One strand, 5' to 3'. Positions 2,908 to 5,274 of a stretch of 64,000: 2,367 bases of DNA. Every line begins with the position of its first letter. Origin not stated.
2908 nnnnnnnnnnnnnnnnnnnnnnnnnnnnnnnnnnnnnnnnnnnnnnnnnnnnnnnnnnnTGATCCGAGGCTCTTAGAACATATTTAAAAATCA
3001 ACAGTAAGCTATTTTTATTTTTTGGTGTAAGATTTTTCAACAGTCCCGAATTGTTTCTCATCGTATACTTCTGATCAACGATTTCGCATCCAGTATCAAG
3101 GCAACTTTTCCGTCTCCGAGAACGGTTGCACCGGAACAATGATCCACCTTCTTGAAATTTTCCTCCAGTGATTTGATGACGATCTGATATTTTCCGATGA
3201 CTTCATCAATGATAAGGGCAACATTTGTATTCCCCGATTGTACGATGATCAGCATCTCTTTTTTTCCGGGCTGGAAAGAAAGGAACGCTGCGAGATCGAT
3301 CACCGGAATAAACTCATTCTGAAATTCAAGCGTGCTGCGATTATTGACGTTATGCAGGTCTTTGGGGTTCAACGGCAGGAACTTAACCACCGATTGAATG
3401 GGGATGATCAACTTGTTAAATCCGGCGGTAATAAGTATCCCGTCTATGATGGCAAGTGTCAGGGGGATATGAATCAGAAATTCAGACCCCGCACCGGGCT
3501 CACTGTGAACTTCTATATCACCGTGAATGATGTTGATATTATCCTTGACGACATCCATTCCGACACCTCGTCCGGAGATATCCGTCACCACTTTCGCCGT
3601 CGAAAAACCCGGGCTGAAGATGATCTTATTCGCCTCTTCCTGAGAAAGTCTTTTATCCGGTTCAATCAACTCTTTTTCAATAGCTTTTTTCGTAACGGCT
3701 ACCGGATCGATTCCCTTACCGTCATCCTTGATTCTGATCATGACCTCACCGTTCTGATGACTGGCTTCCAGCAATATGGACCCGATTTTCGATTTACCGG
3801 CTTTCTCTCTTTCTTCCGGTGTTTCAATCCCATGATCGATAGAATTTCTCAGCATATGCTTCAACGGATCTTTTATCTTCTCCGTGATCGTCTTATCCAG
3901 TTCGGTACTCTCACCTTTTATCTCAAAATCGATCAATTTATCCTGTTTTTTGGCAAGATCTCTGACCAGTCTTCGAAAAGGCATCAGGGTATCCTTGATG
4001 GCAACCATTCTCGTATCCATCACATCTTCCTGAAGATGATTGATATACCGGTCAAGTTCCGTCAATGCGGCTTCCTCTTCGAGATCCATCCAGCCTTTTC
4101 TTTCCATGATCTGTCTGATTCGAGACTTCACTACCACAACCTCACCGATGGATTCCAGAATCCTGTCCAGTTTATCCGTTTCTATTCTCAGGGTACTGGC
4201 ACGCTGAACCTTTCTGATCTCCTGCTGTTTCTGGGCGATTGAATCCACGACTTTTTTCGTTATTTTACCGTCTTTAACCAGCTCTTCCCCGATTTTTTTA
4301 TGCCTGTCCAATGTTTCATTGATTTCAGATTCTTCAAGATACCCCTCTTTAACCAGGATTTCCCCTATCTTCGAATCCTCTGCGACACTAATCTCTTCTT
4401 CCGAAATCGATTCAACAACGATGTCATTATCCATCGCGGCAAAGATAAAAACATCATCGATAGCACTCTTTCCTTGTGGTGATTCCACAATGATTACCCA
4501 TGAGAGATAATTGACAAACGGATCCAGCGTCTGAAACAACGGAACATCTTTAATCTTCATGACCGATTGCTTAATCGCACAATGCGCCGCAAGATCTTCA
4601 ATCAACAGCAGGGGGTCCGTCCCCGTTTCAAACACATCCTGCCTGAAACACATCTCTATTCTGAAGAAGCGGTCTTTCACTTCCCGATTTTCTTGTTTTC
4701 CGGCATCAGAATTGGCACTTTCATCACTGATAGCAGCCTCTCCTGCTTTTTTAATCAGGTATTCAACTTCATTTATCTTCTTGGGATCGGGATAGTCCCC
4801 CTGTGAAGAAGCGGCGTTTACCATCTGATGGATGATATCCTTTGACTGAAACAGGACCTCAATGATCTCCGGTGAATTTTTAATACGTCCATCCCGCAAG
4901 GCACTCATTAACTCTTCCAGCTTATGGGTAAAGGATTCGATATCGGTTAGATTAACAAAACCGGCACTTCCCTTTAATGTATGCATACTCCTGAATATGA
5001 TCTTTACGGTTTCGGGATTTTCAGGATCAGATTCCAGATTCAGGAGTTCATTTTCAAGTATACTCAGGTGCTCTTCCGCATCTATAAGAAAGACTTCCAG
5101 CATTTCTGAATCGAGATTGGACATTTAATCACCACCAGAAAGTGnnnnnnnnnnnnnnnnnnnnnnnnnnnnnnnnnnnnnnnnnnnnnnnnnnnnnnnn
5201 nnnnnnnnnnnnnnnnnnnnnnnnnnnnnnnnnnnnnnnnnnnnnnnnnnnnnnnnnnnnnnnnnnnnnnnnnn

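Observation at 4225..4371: CheA carries a tandem MshEN-like (c-di-GMP-binding-type) motif pair in its P2–P3 linker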

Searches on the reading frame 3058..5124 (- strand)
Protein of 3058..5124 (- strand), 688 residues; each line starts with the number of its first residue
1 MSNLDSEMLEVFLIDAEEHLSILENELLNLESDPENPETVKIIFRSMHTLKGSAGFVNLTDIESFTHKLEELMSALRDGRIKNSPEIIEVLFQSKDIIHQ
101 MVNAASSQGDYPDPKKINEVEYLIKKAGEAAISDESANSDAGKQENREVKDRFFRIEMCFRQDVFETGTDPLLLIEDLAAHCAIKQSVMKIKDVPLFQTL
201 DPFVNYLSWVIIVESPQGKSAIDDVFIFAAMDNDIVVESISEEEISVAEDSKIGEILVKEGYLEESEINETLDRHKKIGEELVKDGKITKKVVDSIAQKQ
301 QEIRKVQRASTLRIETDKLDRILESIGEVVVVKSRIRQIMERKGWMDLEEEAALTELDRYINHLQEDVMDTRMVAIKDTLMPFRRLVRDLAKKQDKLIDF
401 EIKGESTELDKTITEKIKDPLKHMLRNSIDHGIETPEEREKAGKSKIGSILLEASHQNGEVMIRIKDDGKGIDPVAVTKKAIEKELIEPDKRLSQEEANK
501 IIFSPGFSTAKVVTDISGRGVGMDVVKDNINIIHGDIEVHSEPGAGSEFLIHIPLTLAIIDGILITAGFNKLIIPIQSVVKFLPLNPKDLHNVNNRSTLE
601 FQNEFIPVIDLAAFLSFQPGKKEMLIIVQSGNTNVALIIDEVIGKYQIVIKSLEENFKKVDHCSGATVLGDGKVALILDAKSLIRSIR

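Call 4: search_protein_families(library=pfam, proteins=[window:3058-5124:-], max_evalue=10)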
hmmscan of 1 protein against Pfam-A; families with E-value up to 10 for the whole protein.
window:3058-5124:- (688 aa): 5 families
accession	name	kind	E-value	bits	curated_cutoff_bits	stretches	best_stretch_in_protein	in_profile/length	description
PF01584.24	CheW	-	3.7e-23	82.1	23.5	1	562-687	2-137/138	CheW-like domain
PF01627.28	Hpt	-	2.4e-16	60.2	24.6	1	7-104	1-80/84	Hpt domain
PF02518.31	HATPase_c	-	2.6e-15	57.3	26.4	1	419-556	4-110/111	Histidine kinase-, DNA gyrase B-, and HSP90-like ATPase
PF02895.20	H-kinase_dim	-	1.3e-11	45.2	23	1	310-370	2-67/68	Signal transducing histidine kinase, homodimeric domain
PF13589.12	HATPase_c_3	-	0.087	13.3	25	1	424-482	10-54/137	Histidine kinase-, DNA gyrase B-, and HSP90-like ATPase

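Call 7: find_homologous_proteins(query=window:3058-5124:-, max_evalue=1e-20)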
Query window:3058-5124:- (688 aa): 2899 proteins with E <= 1e-20 among 8000 candidates; the best 120 are listed.
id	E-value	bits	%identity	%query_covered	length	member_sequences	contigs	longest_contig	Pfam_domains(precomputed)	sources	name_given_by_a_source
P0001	0.0e+0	1475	100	100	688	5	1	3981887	PF02895.21,PF01584.25,PF02518.32,PF01627.29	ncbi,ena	-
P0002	0.0e+0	1254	87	96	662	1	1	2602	PF02895.21,PF01584.25,PF02518.32,PF01627.29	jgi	-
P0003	0.0e+0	1217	82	100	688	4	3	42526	PF02895.21,PF01584.25,PF02518.32,PF01627.29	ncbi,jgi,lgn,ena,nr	ncbi:MAG TPA: chemotaxis protein CheA [Thermotogota bacterium]|nr:chemotaxis protein CheA [Thermotog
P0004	0.0e+0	1061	72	100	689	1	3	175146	PF02895.21,PF01584.25,PF02518.32,PF01627.29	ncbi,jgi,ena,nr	ncbi:MAG TPA: chemotaxis protein CheA [Thermotogota bacterium]|nr:chemotaxis protein CheA [Thermotog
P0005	0.0e+0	1061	72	100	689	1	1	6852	PF02895.21,PF01584.25,PF02518.32,PF01627.29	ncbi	-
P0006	0.0e+0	1060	72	100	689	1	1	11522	PF02895.21,PF01584.25,PF02518.32,PF01627.29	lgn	-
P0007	0.0e+0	1060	72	100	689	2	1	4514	PF02895.21,PF01584.25,PF02518.32,PF01627.29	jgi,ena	-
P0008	0.0e+0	1058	72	100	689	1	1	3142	PF02895.21,PF01584.25,PF02518.32,PF01627.29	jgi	-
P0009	0.0e+0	1052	71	100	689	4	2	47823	PF02895.21,PF01584.25,PF02518.32,PF01627.29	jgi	-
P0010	0.0e+0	1047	71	100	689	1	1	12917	PF02895.21,PF01584.25,PF02518.32,PF01627.29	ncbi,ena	-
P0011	0.0e+0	1045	71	100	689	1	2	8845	PF02895.21,PF01584.25,PF02518.32,PF01627.29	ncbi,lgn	ncbi:MAG: chemotaxis protein CheA [Thermotogota bacterium]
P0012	0.0e+0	1042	71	100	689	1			PF02895.21,PF01584.25,PF02518.32,PF01627.29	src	-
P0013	0.0e+0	1041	71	100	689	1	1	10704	PF02895.21,PF01584.25,PF02518.32,PF01627.29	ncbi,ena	-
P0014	0.0e+0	1041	71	100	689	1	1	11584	PF02895.21,PF01584.25,PF02518.32,PF01627.29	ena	-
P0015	0.0e+0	1040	71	100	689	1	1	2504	PF02895.21,PF01584.25,PF02518.32,PF01627.29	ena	-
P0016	0.0e+0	1032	70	100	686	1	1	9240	PF02895.21,PF01584.25,PF02518.32,PF01627.29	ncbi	-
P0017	0.0e+0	1027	69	100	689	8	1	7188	PF02895.21,PF01584.25,PF02518.32,PF01627.29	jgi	jgi:two-component system chemotaxis sensor kinase CheA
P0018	5.9e-296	1001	71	95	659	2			PF02895.21,PF01584.25,PF02518.32,PF01627.29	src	-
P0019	5.6e-252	856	70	83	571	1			PF02895.21,PF02518.32,PF01627.29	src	-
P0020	6.9e-239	813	71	78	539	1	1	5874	PF02895.21,PF02518.32,PF01627.29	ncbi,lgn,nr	ncbi:MAG: chemotaxis protein CheA [Thermotogota bacterium]|nr:chemotaxis protein CheA [Thermotogota 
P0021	2.2e-212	725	68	77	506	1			PF02895.21,PF02518.32,PF01627.29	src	-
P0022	1.2e-200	686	47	100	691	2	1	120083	PF02895.21,PF01584.25,PF02518.32,PF01627.29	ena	-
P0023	8.5e-197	674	48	99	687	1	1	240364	PF02895.21,PF01584.25,PF02518.32,PF01627.29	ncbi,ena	-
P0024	1.0e-185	637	47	100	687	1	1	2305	PF02895.21,PF01584.25,PF02518.32,PF01627.29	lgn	-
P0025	3.7e-181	622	70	61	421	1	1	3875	PF02895.21,PF01627.29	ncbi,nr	ncbi:MAG TPA: Hpt domain-containing protein, partial [Thermotogota bacterium]|nr:Hpt domain-containi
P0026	6.2e-162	559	40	95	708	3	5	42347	PF02895.21,PF01584.25,PF02518.32,PF01627.29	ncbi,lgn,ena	-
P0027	7.0e-156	539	41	99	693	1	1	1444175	PF02895.21,PF01584.25,PF02518.32,PF01627.29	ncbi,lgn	ncbi:chemotaxis protein CheA [Halanaerocella petrolearia]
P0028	4.7e-155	536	41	99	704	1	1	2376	PF02895.21,PF01584.25,PF02518.32,PF01627.29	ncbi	-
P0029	5.5e-153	529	40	99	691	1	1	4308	PF02895.21,PF01584.25,PF02518.32,PF01627.29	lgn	-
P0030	4.7e-152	526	41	99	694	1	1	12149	PF02895.21,PF01584.25,PF02518.32,PF01627.29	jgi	jgi:two-component system chemotaxis sensor kinase CheA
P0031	4.6e-151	523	39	99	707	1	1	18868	PF02895.21,PF01584.25,PF02518.32,PF01627.29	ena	-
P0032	1.5e-150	521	39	99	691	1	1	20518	PF02895.21,PF01584.25,PF02518.32,PF01627.29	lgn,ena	-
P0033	2.3e-150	520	38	99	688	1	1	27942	PF02895.21,PF01584.25,PF02518.32,PF01627.29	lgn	-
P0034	2.8e-150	520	40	99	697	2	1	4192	PF02895.21,PF01584.25,PF02518.32,PF01627.29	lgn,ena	-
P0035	2.2e-149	517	37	99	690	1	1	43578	PF02895.21,PF01584.25,PF02518.32,PF01627.29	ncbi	-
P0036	3.0e-149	517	40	99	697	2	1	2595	PF02895.21,PF01584.25,PF02518.32,PF01627.29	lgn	-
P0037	6.2e-149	516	38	99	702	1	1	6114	PF02895.21,PF01584.25,PF02518.32,PF01627.29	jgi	-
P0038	6.2e-149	516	39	99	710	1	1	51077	PF02895.21,PF01584.25,PF02518.32,PF01627.29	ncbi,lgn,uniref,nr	ncbi:chemotaxis protein CheA [Fuchsiella alkaliacetigena]|uniref:chemotaxis protein CheA n=1 Tax=Fuc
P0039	7.7e-149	515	39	99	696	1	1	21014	PF02895.21,PF01584.25,PF02518.32,PF01627.29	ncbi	ncbi:MAG: chemotaxis protein CheA [Bacillota bacterium]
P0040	1.5e-148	514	39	95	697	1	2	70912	PF02895.21,PF01584.25,PF02518.32,PF01627.29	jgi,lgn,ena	jgi:two-component system chemotaxis sensor kinase CheA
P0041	2.5e-148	514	39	99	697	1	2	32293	PF02895.21,PF01584.25,PF02518.32,PF01627.29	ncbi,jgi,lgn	-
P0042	3.6e-148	513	40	99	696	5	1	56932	PF02895.21,PF01584.25,PF02518.32,PF01627.29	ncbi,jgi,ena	-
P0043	6.9e-148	512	39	99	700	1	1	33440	PF02895.21,PF01584.25,PF02518.32,PF01627.29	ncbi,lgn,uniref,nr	ncbi:chemotaxis protein CheA [Orenia marismortui]|uniref:Chemotaxis protein CheA n=1 Tax=Orenia mari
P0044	1.3e-147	511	40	99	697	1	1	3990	PF02895.21,PF01584.25,PF02518.32,PF01627.29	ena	-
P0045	1.4e-147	511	39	95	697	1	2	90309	PF02895.21,PF01584.25,PF02518.32,PF01627.29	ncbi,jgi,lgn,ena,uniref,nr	ncbi:two-component system chemotaxis sensor kinase CheA [Orenia metallireducens]|uniref:Chemotaxis p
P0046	1.5e-147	511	40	99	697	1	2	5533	PF02895.21,PF01584.25,PF02518.32,PF01627.29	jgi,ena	-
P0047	2.2e-147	510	39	96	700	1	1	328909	PF02895.21,PF01584.25,PF02518.32,PF01627.29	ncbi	-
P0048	3.6e-147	510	40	99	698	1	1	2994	PF02895.21,PF01584.25,PF02518.32,PF01627.29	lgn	-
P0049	4.6e-147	509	39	99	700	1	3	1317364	PF02895.21,PF01584.25,PF02518.32,PF01627.29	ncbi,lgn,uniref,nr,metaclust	ncbi:chemotaxis protein CheA [Orenia marismortui]|uniref:chemotaxis protein CheA n=1 Tax=Orenia mari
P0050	4.8e-147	509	39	99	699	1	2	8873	PF02895.21,PF01584.25,PF02518.32,PF01627.29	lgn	-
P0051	5.5e-147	509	39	99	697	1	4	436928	PF02895.21,PF01584.25,PF02518.32,PF01627.29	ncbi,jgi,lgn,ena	ncbi:MAG: chemotaxis protein CheA [Syntrophaceae bacterium]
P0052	6.1e-147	509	40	99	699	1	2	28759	PF02895.21,PF01584.25,PF02518.32,PF01627.29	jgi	-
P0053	6.7e-147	509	40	99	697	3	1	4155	PF02895.21,PF01584.25,PF02518.32,PF01627.29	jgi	jgi:two-component system chemotaxis sensor kinase CheA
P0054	1.9e-146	507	39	99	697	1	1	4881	PF02895.21,PF01584.25,PF02518.32,PF01627.29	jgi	jgi:two-component system, chemotaxis family, sensor kinase CheA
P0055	2.1e-146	507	39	99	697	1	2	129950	PF02895.21,PF01584.25,PF02518.32,PF01627.29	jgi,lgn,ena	-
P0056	2.3e-146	507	39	99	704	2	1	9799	PF02895.21,PF01584.25,PF02518.32,PF01627.29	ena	-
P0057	3.1e-146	507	39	99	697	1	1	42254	PF02895.21,PF01584.25,PF02518.32,PF01627.29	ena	-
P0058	9.1e-146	505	39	99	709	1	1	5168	PF02895.21,PF01584.25,PF02518.32,PF01627.29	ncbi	-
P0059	1.3e-145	505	39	99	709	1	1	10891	PF02895.21,PF01584.25,PF02518.32,PF01627.29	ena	-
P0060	3.2e-145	503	40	99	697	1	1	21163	PF02895.21,PF01584.25,PF02518.32,PF01627.29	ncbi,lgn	-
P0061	5.9e-145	502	39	99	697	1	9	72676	PF02895.21,PF01584.25,PF02518.32,PF01627.29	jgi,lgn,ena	jgi:two-component system chemotaxis sensor kinase CheA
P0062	1.9e-143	497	38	99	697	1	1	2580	PF02895.21,PF01584.25,PF02518.32,PF01627.29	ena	-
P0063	6.4e-143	496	38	99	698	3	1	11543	PF02895.21,PF01584.25,PF02518.32,PF01627.29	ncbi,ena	-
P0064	1.5e-142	494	38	100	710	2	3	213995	PF02895.21,PF01584.25,PF02518.32,PF01627.29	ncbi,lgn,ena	-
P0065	1.7e-142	494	37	99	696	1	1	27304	PF02895.21,PF01584.25,PF02518.32,PF01627.29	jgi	jgi:two-component system, chemotaxis family, sensor kinase CheA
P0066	2.1e-142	494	38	98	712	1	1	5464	PF02895.21,PF01584.25,PF02518.32,PF01627.29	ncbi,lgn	-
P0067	2.3e-142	494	38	99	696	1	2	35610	PF02895.21,PF01584.25,PF02518.32,PF01627.29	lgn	-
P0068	3.1e-142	493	39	99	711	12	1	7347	PF02895.21,PF01584.25,PF02518.32,PF01627.29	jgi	-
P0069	6.1e-142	492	38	99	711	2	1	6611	PF02895.21,PF01584.25,PF02518.32,PF01627.29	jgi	-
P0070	7.0e-142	492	38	98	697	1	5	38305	PF02895.21,PF01584.25,PF02518.32,PF01627.29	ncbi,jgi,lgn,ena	-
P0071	8.6e-142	492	39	99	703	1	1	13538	PF02895.21,PF01584.25,PF02518.32,PF01627.29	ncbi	ncbi:MAG: chemotaxis protein CheA [Actinomycetota bacterium]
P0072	7.5e-141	489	37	99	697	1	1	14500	PF02895.21,PF01584.25,PF02518.32,PF01627.29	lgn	-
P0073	1.1e-140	488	38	99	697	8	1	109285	PF02895.21,PF01584.25,PF02518.32,PF01627.29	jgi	jgi:two-component system chemotaxis sensor kinase CheA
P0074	2.2e-140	487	37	99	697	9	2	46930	PF02895.21,PF01584.25,PF02518.32,PF01627.29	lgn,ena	-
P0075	4.2e-140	486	38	99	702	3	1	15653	PF02895.21,PF01584.25,PF02518.32,PF01627.29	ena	-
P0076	5.1e-140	486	38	99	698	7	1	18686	PF02895.21,PF01584.25,PF02518.32,PF01627.29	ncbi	-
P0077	6.2e-140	486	38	99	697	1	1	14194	PF02895.21,PF01584.25,PF02518.32,PF01627.29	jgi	jgi:two-component system chemotaxis sensor kinase CheA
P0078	2.5e-139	484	37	98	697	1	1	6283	PF02895.21,PF01584.25,PF02518.32,PF01627.29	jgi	-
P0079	2.5e-139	484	38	99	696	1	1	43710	PF02895.21,PF01584.25,PF02518.32,PF01627.29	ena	-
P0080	3.2e-139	483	37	99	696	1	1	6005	PF02895.21,PF01584.25,PF02518.32,PF01627.29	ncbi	-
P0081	3.8e-139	483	38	99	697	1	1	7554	PF02895.21,PF01584.25,PF02518.32,PF01627.29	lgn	-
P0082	8.9e-139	482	38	99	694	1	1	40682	PF02895.21,PF01584.25,PF02518.32,PF01627.29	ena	-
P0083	1.9e-138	481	38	99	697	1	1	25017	PF02895.21,PF01584.25,PF02518.32,PF01627.29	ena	-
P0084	2.0e-138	481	38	99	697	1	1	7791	PF02895.21,PF01584.25,PF02518.32,PF01627.29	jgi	jgi:two-component system chemotaxis sensor kinase CheA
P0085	4.5e-138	480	38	99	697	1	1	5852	PF02895.21,PF01584.25,PF02518.32,PF01627.29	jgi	-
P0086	4.9e-137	476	39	99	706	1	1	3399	PF02895.21,PF01584.25,PF02518.32,PF01627.29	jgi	jgi:two-component system, chemotaxis family, sensor kinase CheA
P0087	4.9e-137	476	39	98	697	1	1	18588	PF02895.21,PF01584.25,PF02518.32,PF01627.29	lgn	-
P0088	5.5e-136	473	38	99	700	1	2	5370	PF02895.21,PF01584.25,PF02518.32,PF01627.29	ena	-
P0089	6.2e-136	473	39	97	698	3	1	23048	PF02895.21,PF01584.25,PF02518.32,PF01627.29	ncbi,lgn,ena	-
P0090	1.0e-135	472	39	99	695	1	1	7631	PF02895.21,PF01584.25,PF10415.15,PF02518.32,PF01627.29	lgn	-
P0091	2.1e-135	471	37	98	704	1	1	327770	PF02895.21,PF01584.25,PF02518.32,PF01627.29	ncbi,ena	-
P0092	6.7e-135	469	39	98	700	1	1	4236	PF02895.21,PF01584.25,PF02518.32,PF01627.29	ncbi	-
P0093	9.1e-135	469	37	99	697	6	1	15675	PF02895.21,PF01584.25,PF02518.32,PF01627.29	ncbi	-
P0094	3.2e-134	467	36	100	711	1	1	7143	PF02895.21,PF01584.25,PF02518.32,PF01627.29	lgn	-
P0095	8.4e-134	466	38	98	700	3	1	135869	PF02895.21,PF01584.25,PF02518.32,PF01627.29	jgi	-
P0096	1.2e-133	465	38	98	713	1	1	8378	PF02895.21,PF01584.25,PF02518.32,PF01627.29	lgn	-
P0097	2.1e-133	464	38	99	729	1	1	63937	PF02895.21,PF01584.25,PF02518.32,PF01627.29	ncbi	-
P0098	4.0e-133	463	37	99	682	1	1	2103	PF02895.21,PF01584.25,PF02518.32,PF01627.29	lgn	-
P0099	7.7e-133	462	39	98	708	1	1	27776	PF02895.21,PF01584.25,PF02518.32,PF01627.29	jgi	-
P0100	2.1e-132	461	38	94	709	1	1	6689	PF02895.21,PF01584.25,PF02518.32,PF01627.29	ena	-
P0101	4.4e-132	460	37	99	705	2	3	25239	PF02895.21,PF01584.25,PF02518.32,PF01627.29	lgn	-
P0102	6.5e-132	459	36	99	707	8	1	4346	PF02895.21,PF01584.25,PF02518.32,PF01627.29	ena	-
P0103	9.7e-132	459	36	99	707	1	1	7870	PF02895.21,PF01584.25,PF02518.32,PF01627.29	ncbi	-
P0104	1.1e-131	459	38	99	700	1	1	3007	PF02895.21,PF01584.25,PF02518.32,PF01627.29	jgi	jgi:two-component system, chemotaxis family, sensor kinase CheA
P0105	8.5e-131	456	36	99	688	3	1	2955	PF02895.21,PF01584.25,PF02518.32,PF01627.29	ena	-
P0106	8.6e-131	456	38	98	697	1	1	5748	PF02895.21,PF01584.25,PF02518.32,PF01627.29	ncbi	-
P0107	9.4e-131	456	39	81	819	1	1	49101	PF02895.21,PF01584.25,PF02518.32,PF01627.29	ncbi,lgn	ncbi:MAG: hypothetical protein OHK006_17650 [Thermodesulfovibrionales bacterium]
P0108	1.1e-130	455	36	94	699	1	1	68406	PF02895.21,PF01584.25,PF02518.32,PF01627.29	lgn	-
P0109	2.1e-130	454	36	95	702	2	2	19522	PF02895.21,PF01584.25,PF02518.32,PF01627.29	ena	-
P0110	2.3e-130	454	37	99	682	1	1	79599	PF02895.21,PF01584.25,PF02518.32,PF01627.29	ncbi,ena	-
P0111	2.6e-130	454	36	97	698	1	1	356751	PF02895.21,PF01584.25,PF02518.32,PF01627.29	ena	-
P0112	2.8e-130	454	36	94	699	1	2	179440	PF02895.21,PF01584.25,PF02518.32,PF01627.29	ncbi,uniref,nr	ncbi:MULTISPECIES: chemotaxis protein CheA [unclassified Oceanispirochaeta]|uniref:chemotaxis protei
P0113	2.8e-130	454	36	95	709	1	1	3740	PF02895.21,PF01584.25,PF02518.32,PF01627.29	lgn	-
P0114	3.2e-130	454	36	94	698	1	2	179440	PF02895.21,PF01584.25,PF02518.32,PF01627.29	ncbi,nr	ncbi:chemotaxis protein CheA [Oceanispirochaeta sp. M2]|nr:chemotaxis protein CheA [Oceanispirochaet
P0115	4.5e-130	453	37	95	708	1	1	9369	PF02895.21,PF01584.25,PF02518.32,PF01627.29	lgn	-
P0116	6.0e-130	453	37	98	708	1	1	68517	PF02895.21,PF01584.25,PF02518.32,PF01627.29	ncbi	ncbi:MAG: chemotaxis protein CheA [Spirochaetota bacterium]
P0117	6.2e-130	453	39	99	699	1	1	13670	PF02895.21,PF01584.25,PF02518.32,PF01627.29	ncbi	-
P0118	9.6e-130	452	35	95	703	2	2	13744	PF02895.21,PF01584.25,PF02518.32,PF01627.29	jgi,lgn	jgi:two-component system chemotaxis sensor kinase CheA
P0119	1.1e-129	452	38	99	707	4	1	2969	PF02895.21,PF01584.25,PF02518.32,PF01627.29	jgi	-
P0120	1.4e-129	452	37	98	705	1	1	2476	PF02895.21,PF01584.25,PF02518.32,PF01627.29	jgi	jgi:two-component system chemotaxis sensor kinase CheA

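Call 45: find_encoding_contigs(protein=P0001, flank=10000, max_places=2)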
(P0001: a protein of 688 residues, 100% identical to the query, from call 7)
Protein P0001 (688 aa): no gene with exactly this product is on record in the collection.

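Call 46: list_cluster_members(proteins=[P0001, P0003, P0022, P0026])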
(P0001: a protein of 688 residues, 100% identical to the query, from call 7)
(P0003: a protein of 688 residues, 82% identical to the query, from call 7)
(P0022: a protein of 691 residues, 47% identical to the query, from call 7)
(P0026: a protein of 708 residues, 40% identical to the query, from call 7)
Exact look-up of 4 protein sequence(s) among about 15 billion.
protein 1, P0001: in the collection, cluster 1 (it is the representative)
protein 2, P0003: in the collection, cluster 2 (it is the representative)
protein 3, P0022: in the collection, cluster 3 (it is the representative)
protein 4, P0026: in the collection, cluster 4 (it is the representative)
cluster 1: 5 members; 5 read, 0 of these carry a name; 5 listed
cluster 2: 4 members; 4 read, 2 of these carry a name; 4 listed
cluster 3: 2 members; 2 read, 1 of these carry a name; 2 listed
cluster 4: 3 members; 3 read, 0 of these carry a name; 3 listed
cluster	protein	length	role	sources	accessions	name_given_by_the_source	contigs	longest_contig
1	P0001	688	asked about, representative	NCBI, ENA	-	-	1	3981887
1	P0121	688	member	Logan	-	-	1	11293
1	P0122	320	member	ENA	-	-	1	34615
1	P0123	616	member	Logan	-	-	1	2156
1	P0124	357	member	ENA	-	-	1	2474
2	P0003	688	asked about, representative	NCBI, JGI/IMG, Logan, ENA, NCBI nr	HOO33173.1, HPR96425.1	MAG TPA: chemotaxis protein CheA [Thermotogota bacterium] | chemotaxis protein CheA [Thermotogota bacterium]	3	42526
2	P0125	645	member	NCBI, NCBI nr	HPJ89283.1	MAG TPA: chemotaxis protein CheA, partial [Thermotogota bacterium] | chemotaxis protein CheA [Thermotogota bacterium]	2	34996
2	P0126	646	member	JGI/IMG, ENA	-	-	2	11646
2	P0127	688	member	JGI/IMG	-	-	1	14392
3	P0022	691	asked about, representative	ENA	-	-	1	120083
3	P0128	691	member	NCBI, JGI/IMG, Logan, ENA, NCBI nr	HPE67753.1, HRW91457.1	MAG TPA: chemotaxis protein CheA [Thermotogota bacterium] | chemotaxis protein CheA [Thermotogota bacterium]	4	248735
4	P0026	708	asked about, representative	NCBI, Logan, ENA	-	-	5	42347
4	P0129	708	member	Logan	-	-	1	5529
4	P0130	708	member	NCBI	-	-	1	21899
